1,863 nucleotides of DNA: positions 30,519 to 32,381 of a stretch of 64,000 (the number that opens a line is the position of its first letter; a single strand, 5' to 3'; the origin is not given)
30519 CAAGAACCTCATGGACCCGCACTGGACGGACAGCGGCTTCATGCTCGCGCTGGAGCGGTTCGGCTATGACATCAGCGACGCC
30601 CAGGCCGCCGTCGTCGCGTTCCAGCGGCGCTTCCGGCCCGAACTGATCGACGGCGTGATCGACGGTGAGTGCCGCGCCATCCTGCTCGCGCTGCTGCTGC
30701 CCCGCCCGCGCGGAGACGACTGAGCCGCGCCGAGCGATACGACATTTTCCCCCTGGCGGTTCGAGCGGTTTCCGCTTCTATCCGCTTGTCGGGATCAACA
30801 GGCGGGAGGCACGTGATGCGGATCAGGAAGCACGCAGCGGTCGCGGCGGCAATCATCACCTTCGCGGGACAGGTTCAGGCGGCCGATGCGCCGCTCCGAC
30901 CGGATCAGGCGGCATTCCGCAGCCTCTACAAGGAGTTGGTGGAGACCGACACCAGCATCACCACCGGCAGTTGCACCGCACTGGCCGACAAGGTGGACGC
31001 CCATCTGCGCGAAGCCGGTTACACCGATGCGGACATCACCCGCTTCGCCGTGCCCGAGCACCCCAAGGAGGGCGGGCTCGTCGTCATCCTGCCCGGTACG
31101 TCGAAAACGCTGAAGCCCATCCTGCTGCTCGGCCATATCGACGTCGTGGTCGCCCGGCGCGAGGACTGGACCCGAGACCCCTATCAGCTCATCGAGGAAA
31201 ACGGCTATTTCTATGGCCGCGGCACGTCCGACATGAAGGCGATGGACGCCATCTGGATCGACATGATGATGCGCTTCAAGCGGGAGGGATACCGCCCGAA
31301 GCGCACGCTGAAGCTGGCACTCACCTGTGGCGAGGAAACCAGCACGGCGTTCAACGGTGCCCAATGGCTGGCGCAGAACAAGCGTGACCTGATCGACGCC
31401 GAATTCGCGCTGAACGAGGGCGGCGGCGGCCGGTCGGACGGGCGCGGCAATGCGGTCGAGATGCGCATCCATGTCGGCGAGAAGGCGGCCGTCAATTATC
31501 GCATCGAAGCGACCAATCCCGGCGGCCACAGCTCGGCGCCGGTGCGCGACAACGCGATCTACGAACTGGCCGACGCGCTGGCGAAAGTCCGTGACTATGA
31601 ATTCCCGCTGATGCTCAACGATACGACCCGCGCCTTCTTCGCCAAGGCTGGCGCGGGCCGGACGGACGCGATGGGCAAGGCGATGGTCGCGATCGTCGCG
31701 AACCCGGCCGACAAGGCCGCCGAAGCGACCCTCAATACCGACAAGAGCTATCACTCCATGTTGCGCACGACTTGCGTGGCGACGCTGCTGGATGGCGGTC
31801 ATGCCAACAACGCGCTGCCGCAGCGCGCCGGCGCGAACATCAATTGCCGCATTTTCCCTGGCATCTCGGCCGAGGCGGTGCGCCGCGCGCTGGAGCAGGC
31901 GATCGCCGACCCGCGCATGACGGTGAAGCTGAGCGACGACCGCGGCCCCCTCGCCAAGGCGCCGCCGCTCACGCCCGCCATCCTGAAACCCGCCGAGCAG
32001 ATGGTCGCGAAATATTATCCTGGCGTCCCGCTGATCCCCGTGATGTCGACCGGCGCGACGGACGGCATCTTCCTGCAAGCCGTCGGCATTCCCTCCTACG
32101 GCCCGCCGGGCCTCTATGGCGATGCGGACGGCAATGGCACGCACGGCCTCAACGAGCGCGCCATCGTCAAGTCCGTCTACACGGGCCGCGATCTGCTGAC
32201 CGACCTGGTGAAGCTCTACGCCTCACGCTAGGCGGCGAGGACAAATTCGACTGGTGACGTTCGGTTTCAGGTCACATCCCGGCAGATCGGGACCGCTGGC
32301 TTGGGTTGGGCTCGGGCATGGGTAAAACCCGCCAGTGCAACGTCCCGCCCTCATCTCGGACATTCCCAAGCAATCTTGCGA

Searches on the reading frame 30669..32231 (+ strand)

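Call 3: search_protein_families(library=pfam, proteins=[window:30669-32231:+], max_evalue=0.01)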
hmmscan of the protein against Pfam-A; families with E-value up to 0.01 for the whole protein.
window:30669-32231:+ (520 aa): 3 families
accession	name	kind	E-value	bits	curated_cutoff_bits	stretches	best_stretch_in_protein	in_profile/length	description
PF01546.33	Peptidase_M20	-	5.6e-29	102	24.6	1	152-515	1-205/206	Peptidase family M20/M25/M40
PF07687.19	M20_dimer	-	3.2e-14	53.2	21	1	269-414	1-101/107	Peptidase dimerisation domain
PF04389.22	Peptidase_M28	-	0.00013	22.1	21.3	1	138-249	3-91/193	Peptidase family M28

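Call 4: search_protein_families(library=ncbifam, proteins=[window:30669-32231:+], max_evalue=0.01)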
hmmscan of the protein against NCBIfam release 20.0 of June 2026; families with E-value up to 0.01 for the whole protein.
window:30669-32231:+ (520 aa): 43 families (the best 25 are shown)
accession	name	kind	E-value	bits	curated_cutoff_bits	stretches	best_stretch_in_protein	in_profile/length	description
NF006596.0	PRK09133.1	subfamily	1.6e-194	646.8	349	1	52-519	9-472/474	hypothetical protein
NF005913.0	PRK07906.1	subfamily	8.4e-63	212.5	382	1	84-515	18-440/442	hypothetical protein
TIGR01910.1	DapE-ArgE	subfamily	7.8e-35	120.8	217.6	2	86-311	3-216/373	ArgE/DapE family deacylase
NF006113.0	PRK08262.1-4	equivalog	7.5e-31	107.4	503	1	136-497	114-485/510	M20 family peptidase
NF006112.0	PRK08262.1-3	equivalog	8.4e-31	107.1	510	1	103-501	76-473/492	M20 family peptidase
NF006111.0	PRK08262.1-1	equivalog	1.3e-29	103.3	825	1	141-500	111-474/493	M20 family peptidase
NF005710.0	PRK07522.1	subfamily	8e-29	101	412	2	82-320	9-229/391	acetylornithine deacetylase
TIGR01880.1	Ac-peptdase-euk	subfamily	7.5e-28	97.3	338.6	2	137-310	61-229/401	N-acyl-aliphatic-L-amino acid amidohydrolase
NF006365.0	PRK08588.1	subfamily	1.4e-27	97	289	1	150-415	65-278/383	succinyl-diaminopimelate desuccinylase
NF006399.0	PRK08651.1-2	equivalog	5.2e-25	88.3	381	1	100-515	25-402/405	succinyl-diaminopimelate desuccinylase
TIGR01892.1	AcOrn-deacetyl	equivalog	7.9e-23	81.1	297.7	1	86-323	2-219/365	acetylornithine deacetylase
TIGR01900.1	dapE-gram_pos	equivalog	1.2e-20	73.7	304.2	2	87-311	9-203/351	succinyl-diaminopimelate desuccinylase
NF009557.0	PRK13009.1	equivalog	9.8e-20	71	284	1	145-311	56-219/377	succinyl-diaminopimelate desuccinylase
NF003474.0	PRK05111.1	equivalog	1.4e-19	70.3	460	1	83-309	8-218/383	acetylornithine deacetylase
NF010589.0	PRK13983.1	equivalog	2.4e-17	63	333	1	106-296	42-228/409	M20 family metallo-hydrolase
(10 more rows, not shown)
